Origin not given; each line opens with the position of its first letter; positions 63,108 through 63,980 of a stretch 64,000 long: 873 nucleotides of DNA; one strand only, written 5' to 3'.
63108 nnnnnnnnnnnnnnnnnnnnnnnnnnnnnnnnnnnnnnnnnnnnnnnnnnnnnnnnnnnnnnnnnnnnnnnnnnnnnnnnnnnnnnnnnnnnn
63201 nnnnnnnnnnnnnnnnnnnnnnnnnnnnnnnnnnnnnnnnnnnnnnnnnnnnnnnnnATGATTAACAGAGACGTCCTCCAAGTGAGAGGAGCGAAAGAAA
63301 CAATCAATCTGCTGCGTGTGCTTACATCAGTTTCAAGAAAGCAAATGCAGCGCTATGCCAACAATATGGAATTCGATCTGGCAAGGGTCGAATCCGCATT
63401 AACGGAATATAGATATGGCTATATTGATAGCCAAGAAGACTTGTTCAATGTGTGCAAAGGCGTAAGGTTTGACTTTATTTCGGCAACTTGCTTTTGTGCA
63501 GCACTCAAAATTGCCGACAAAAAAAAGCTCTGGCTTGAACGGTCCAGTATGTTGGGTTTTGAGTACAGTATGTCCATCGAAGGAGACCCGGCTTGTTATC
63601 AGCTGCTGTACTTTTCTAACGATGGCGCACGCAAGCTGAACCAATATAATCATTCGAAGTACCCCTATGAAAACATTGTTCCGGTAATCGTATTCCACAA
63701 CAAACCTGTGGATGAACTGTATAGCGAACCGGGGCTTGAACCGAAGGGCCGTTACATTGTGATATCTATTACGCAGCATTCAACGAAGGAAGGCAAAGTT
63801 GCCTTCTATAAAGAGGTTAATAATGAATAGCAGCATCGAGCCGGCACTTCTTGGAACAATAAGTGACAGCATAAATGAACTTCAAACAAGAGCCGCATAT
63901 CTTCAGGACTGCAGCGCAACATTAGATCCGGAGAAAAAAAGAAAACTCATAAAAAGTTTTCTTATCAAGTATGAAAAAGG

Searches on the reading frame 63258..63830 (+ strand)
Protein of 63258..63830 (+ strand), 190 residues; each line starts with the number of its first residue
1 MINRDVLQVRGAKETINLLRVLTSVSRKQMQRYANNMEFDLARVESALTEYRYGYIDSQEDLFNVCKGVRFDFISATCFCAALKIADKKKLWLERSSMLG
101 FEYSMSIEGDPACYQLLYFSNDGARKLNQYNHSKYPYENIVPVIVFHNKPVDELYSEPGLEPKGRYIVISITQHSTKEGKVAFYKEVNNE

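Call 24: search_protein_families(library=pfam, proteins=[window:63258-63830:+], max_evalue=0.001)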
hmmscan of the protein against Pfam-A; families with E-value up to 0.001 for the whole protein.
window:63258-63830:+ (190 aa): 0 families

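Call 67: find_encoding_contigs(protein=window:63258-63830:+, flank=10000, max_places=2)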
Protein window:63258-63830:+ (190 aa): 1 contig read that carries it; 1 place shown.
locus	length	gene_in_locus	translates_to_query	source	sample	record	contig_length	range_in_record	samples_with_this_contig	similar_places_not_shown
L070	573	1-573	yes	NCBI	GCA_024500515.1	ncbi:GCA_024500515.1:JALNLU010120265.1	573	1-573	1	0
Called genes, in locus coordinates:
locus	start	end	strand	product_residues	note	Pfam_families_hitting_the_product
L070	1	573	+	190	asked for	?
